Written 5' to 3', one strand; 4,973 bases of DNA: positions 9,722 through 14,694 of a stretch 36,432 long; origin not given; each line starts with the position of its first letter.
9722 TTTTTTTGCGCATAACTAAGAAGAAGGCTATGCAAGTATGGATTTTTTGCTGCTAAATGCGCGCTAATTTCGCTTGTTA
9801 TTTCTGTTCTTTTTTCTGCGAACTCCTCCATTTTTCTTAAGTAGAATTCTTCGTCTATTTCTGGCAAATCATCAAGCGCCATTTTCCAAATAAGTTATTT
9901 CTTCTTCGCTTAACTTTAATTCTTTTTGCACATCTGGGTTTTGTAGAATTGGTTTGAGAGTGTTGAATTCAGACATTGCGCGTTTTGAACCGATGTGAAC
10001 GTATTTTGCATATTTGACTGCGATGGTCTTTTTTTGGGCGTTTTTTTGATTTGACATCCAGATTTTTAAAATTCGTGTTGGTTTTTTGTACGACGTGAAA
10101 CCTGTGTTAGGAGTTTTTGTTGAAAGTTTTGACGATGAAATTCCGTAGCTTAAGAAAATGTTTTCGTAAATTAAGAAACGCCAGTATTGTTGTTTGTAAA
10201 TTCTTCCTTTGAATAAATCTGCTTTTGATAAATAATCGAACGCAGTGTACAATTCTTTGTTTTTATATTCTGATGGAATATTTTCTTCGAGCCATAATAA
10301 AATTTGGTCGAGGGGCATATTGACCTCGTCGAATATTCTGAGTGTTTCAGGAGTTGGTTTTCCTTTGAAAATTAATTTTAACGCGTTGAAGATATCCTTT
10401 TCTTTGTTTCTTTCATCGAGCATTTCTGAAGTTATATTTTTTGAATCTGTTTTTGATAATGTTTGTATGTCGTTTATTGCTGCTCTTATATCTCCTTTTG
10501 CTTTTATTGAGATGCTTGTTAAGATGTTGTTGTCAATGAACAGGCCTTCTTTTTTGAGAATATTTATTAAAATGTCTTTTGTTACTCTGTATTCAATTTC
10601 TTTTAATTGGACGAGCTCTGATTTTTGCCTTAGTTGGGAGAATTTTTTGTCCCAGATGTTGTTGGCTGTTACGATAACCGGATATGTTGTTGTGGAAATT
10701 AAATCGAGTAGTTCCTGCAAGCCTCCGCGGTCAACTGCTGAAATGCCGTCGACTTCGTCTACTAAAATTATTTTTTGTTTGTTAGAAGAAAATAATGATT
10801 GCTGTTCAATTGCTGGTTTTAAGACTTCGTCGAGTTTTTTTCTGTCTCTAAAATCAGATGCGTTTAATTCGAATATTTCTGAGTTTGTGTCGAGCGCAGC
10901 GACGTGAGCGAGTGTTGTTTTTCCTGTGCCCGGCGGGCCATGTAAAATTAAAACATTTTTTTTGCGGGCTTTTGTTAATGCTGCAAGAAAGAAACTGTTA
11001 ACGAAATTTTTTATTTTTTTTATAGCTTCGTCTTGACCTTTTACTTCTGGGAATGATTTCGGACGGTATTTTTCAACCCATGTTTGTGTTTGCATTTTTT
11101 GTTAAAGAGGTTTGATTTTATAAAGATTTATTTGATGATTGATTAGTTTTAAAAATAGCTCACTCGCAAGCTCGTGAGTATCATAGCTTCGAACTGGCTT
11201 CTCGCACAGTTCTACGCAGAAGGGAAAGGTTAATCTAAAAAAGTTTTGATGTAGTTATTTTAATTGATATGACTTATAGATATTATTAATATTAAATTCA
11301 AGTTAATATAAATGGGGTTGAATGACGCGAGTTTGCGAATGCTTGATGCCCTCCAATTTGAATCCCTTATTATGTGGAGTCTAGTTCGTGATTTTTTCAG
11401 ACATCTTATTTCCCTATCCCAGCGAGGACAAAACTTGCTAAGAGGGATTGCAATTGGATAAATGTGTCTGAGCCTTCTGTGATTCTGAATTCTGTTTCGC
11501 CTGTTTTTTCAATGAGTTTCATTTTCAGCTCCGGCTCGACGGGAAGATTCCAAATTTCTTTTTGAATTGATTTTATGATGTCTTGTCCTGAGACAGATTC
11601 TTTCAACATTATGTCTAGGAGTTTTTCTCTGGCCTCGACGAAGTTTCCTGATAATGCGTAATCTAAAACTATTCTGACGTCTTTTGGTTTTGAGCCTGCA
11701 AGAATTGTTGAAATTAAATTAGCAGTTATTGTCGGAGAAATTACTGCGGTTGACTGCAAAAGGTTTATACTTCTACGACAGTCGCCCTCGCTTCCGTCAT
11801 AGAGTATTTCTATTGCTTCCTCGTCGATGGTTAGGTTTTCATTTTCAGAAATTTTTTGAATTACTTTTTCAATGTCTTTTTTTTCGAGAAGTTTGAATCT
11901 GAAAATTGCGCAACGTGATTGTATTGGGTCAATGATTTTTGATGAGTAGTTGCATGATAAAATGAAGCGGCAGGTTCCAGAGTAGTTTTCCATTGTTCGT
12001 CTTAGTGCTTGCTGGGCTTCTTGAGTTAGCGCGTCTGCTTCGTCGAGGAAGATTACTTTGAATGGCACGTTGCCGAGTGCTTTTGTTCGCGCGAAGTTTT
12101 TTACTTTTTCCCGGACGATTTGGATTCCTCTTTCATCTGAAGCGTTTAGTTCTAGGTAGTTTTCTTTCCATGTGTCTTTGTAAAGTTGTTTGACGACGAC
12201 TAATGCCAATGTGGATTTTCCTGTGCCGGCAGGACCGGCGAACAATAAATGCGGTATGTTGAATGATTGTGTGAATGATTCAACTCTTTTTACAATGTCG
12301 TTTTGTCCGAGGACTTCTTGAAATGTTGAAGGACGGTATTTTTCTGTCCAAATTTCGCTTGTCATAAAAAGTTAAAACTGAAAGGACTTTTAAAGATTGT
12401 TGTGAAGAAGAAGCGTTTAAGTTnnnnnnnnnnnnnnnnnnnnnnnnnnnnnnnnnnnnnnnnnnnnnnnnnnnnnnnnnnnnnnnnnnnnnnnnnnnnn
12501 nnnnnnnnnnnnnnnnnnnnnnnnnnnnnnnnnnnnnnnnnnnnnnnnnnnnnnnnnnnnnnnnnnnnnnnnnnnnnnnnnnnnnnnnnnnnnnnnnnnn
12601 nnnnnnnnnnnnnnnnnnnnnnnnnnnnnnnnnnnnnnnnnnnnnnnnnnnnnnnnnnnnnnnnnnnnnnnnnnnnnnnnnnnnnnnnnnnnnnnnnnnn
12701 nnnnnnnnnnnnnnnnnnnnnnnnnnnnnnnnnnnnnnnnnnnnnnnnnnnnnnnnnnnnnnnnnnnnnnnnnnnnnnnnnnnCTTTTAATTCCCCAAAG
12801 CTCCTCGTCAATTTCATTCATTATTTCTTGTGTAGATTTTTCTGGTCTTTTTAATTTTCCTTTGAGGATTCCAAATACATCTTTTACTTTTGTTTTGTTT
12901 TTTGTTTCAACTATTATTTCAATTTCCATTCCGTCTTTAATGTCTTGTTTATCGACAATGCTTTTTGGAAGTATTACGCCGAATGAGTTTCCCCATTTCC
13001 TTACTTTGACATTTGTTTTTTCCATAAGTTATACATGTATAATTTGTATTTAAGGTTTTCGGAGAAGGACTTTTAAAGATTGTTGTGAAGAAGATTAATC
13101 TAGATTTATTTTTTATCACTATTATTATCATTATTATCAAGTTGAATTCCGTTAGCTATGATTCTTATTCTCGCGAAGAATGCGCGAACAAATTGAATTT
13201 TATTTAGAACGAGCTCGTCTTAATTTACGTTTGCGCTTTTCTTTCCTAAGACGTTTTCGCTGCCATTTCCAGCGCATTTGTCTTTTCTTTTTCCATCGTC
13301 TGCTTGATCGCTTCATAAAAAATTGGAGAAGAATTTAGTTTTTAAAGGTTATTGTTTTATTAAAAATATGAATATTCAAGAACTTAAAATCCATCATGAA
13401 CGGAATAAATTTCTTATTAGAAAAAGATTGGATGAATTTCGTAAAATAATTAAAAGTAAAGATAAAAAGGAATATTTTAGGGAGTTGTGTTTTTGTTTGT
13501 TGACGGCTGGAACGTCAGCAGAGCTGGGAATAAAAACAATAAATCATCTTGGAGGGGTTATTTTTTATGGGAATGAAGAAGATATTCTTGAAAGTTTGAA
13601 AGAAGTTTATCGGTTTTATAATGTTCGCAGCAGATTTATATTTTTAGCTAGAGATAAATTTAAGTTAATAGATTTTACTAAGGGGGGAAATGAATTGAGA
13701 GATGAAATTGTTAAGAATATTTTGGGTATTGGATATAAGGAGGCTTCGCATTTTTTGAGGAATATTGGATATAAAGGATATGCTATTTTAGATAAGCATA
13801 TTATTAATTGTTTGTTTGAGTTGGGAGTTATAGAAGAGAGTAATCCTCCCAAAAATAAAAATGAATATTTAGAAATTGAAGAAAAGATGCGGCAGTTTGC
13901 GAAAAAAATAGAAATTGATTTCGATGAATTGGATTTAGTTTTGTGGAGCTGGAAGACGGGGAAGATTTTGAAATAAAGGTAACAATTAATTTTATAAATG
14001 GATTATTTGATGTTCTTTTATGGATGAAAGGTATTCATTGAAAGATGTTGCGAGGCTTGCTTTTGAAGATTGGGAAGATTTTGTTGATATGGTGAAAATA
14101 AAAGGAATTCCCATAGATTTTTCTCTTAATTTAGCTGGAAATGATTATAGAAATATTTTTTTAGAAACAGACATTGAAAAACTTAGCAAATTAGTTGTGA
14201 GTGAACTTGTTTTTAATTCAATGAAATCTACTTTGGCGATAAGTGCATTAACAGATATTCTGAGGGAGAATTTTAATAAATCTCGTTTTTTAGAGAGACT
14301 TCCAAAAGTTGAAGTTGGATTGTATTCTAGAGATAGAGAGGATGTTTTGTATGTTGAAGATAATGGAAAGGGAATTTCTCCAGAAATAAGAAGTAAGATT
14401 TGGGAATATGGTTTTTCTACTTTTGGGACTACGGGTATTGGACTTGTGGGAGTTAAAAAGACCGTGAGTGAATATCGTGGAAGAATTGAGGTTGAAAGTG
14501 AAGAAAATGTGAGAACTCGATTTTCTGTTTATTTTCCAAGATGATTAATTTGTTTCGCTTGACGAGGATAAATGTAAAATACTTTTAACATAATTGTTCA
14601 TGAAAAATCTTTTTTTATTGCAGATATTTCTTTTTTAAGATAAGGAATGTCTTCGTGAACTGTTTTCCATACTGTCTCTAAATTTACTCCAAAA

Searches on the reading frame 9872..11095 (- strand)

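Call 40: search_protein_families(library=pfam, proteins=[window:9872-11095:-], max_evalue=0.01)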
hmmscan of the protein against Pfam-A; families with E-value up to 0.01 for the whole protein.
window:9872-11095:- (407 aa): 25 families
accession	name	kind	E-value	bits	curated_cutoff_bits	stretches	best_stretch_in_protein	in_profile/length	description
PF00004.35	AAA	-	1.4e-15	58.4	21.2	1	49-149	1-113/131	ATPase family associated with various cellular activities (AAA)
PF03215.21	Rad17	-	2.9e-09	37.6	23.8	1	3-102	6-102/186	Rad17 P-loop domain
PF13173.12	AAA_14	-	2.2e-08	34.6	27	1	46-144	2-97/129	AAA domain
PF05496.18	RuvB_N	-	3e-08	34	27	1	11-102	2-89/159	Holliday junction DNA helicase RuvB P-loop domain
PF20720.3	nSTAND3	-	1.7e-07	31.5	27.2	1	33-125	4-84/155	Novel STAND NTPase 3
PF13401.12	AAA_22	-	5.7e-06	27.1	27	1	45-102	4-64/130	AAA domain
PF25361.1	AAA_lid_RFC1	-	8.5e-06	25.6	34.9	1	175-221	7-52/59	RFC1-like, AAA+ ATPase lid domain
PF00910.28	RNA_helicase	-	1.2e-05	26.2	21.5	1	50-143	2-85/105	RNA helicase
PF21960.2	RCF1-5-like_lid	-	2.6e-05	24.5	27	1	174-213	1-41/43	RCF1/5-like, AAA+ ATPase lid domain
PF07728.20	AAA_5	-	3.4e-05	24.3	22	1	49-139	2-96/139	AAA domain (dynein-related subfamily)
PF01695.23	IstB_IS21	-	5.1e-05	23.3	24.1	1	37-149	83-197/238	IstB-like ATP binding protein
PF24883.2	NPHP3_N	-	5.9e-05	23.8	24.8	1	36-66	12-42/164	Nephrocystin 3, N-terminal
PF12775.13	AAA_7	-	0.00035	20.6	25.8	1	22-133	11-126/181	P-loop containing dynein motor region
PF13191.12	AAA_16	-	0.00041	21.3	32.6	1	37-66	13-44/167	AAA ATPase domain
PF08298.17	AAA_PrkA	-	0.00044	19.9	25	1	13-65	55-104/358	PrkA AAA domain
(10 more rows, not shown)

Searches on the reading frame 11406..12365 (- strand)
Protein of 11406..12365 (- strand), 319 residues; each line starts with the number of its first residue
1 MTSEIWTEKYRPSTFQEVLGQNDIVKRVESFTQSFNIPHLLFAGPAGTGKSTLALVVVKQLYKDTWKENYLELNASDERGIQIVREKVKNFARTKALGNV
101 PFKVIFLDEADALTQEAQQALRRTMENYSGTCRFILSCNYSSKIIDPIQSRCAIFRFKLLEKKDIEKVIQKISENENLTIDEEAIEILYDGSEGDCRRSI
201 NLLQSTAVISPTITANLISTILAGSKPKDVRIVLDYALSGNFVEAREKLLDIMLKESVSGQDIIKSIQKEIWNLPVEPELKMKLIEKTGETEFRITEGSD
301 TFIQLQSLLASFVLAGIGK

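Call 40: search_protein_families(library=pfam, proteins=[window:11406-12365:-], max_evalue=0.01)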
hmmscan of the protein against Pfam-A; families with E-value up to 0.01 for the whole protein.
window:11406-12365:- (319 aa): 21 families
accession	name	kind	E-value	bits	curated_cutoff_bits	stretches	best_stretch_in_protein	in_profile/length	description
PF08542.16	Rep_fac_C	-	5.7e-19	68.7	23.6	1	226-311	2-88/88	Replication factor C C-terminal domain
PF00004.35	AAA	-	3.9e-16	60.1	21.2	1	40-155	1-126/131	ATPase family associated with various cellular activities (AAA)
PF13177.12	DNA_pol3_delta2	-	1.6e-11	44.9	27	1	82-159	84-159/161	DNA polymerase III, delta subunit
PF05496.18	RuvB_N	-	5.2e-07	30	27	1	11-128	2-111/159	Holliday junction DNA helicase RuvB P-loop domain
PF13173.12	AAA_14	-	2.1e-06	28.2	27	1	40-137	5-96/129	AAA domain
PF25361.1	AAA_lid_RFC1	-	4.4e-06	26.5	34.9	1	164-213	3-52/59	RFC1-like, AAA+ ATPase lid domain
PF25199.1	nSTAND_NTPase5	-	7.3e-06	26.3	34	1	32-140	36-134/145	Novel STAND NTPase 5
PF21960.2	RCF1-5-like_lid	-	1.1e-05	25.7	27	1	167-207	1-42/43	RCF1/5-like, AAA+ ATPase lid domain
PF13238.12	AAA_18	-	2.4e-05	25.2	29.4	1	41-99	2-66/128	AAA domain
PF01078.27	Mg_chelatase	-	5e-05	23.2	20.3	0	38-75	23-59/207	Magnesium chelatase, subunit ChlI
PF13401.12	AAA_22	-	5.1e-05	24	27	0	81-136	68-120/130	AAA domain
PF13191.12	AAA_16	-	7.1e-05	23.8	32.6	0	37-64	24-51/167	AAA ATPase domain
PF16193.11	AAA_assoc_2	-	7.7e-05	23.3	34.3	1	175-210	2-37/81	AAA C-terminal domain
PF03215.21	Rad17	-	0.00034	21.1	23.8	1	3-63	6-71/186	Rad17 P-loop domain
PF13479.12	AAA_24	-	0.00065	20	27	1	41-124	6-87/195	AAA domain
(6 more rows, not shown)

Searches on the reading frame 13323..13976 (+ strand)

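Call 40: search_protein_families(library=pfam, proteins=[window:13323-13976:+], max_evalue=0.01)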
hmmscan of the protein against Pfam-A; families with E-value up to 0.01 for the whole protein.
window:13323-13976:+ (217 aa): 1 family
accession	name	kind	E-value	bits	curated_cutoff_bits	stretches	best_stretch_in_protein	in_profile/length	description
PF22175.2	Ogg-HhH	-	2.3e-53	180.8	27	1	32-198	1-173/173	8-oxoguanine DNA glycosylase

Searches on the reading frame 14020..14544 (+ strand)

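Call 40: search_protein_families(library=pfam, proteins=[window:14020-14544:+], max_evalue=0.01)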
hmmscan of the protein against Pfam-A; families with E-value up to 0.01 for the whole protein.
window:14020-14544:+ (174 aa): 1 family
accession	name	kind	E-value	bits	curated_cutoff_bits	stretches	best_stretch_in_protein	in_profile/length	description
PF02518.31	HATPase_c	-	3.1e-15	57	26.4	1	57-173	7-108/111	Histidine kinase-, DNA gyrase B-, and HSP90-like ATPase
